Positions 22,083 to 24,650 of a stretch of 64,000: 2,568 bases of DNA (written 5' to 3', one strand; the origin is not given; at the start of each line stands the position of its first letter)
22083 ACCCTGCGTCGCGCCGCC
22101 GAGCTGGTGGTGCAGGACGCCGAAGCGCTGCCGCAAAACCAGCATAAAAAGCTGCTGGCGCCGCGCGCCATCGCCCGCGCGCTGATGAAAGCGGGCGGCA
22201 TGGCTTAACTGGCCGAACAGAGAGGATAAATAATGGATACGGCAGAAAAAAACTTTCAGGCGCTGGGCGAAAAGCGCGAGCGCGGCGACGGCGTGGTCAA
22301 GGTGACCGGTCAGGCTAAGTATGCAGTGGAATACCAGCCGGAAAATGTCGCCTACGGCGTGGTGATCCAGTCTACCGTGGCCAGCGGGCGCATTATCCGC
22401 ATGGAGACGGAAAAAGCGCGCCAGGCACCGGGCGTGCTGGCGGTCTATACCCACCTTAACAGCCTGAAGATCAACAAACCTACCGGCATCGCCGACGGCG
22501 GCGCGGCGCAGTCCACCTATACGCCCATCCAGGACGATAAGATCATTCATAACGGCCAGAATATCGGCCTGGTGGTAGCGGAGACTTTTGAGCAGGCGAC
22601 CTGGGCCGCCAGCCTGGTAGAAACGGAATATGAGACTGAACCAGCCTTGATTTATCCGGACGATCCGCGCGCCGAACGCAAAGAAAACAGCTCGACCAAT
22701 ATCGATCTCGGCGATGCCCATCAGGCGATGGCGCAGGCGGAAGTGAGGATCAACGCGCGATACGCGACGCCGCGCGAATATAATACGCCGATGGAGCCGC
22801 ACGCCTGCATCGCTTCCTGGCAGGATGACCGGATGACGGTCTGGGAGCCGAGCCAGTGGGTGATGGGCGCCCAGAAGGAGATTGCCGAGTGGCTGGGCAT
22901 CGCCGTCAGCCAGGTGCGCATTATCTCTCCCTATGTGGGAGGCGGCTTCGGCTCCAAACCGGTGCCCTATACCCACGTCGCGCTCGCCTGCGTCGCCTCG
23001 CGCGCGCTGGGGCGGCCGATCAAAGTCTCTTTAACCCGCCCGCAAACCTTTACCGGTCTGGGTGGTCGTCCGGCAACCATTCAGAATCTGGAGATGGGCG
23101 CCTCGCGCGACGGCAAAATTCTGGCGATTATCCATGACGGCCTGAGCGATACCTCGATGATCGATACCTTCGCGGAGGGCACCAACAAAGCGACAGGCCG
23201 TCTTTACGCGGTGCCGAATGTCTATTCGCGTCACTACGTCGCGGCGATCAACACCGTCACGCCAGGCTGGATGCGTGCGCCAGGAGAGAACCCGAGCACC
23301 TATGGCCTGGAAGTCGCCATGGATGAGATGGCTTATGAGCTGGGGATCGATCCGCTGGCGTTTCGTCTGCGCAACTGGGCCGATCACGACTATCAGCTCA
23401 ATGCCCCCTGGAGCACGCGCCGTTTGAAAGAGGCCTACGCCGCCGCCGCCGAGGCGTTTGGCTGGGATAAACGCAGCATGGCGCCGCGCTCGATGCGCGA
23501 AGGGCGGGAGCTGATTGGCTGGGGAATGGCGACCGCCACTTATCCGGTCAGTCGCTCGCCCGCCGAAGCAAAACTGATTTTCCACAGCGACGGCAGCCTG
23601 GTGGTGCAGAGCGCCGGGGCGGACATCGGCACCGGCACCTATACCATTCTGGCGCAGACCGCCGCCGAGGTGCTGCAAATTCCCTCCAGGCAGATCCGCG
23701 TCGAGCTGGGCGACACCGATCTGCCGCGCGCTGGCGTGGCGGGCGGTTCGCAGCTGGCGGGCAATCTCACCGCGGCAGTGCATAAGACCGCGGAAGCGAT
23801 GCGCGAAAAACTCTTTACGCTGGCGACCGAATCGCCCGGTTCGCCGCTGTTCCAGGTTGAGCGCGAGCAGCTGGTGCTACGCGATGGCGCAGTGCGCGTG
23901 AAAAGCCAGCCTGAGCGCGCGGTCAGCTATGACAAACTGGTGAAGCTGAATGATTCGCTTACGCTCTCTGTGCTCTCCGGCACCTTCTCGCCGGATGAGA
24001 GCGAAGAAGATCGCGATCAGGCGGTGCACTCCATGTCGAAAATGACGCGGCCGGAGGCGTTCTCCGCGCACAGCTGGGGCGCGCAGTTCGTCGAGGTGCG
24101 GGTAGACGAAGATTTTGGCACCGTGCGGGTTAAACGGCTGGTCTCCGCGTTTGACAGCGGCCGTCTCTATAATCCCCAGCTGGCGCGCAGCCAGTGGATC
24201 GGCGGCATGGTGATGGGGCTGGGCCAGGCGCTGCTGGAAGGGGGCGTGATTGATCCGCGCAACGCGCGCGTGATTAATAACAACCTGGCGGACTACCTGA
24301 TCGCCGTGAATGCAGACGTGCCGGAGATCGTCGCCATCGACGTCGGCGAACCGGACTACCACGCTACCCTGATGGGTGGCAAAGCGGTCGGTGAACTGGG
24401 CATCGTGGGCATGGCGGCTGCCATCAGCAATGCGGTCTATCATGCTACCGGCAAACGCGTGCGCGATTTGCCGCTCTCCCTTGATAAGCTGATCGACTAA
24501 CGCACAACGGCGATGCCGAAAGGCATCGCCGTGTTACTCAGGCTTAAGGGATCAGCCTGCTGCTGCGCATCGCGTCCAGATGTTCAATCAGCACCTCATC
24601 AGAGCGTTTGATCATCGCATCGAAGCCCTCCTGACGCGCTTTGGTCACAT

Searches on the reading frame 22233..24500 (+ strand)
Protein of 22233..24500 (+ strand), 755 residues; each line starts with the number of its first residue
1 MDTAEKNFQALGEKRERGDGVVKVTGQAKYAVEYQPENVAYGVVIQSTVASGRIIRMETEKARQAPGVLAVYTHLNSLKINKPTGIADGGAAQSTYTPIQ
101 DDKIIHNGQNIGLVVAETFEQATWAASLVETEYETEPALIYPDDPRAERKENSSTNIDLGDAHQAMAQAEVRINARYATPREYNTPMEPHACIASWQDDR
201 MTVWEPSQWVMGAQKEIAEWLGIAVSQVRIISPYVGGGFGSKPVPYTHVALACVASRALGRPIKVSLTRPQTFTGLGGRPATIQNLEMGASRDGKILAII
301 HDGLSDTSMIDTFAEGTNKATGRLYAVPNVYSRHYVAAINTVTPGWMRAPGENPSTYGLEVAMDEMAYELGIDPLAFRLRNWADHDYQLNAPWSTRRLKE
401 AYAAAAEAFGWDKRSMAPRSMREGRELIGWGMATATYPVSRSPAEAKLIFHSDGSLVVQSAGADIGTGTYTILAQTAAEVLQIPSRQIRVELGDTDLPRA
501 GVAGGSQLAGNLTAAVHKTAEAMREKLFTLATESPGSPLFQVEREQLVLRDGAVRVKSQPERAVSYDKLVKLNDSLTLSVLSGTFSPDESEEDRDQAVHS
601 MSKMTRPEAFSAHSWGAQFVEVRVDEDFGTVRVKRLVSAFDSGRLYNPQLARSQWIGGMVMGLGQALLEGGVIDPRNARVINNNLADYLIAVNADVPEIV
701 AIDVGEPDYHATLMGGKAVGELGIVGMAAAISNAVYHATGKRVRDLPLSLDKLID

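Call 65: search_protein_families(library=pfam, proteins=[window:22233-24500:+], max_evalue=0.01)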
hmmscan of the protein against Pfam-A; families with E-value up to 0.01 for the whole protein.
window:22233-24500:+ (755 aa): 3 families
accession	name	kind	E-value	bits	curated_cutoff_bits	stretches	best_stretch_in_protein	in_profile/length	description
PF02738.23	MoCoBD_1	-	1.5e-63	214.6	27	1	150-381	6-243/244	Molybdopterin cofactor-binding domain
PF20256.3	MoCoBD_2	-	2e-58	198.6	27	1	405-697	2-283/283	Molybdopterin cofactor-binding domain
PF01315.27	Ald_Xan_dh_C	-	6.3e-22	78.4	31.3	1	25-137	1-110/110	Aldehyde oxidase and xanthine dehydrogenase, a/b hammerhead domain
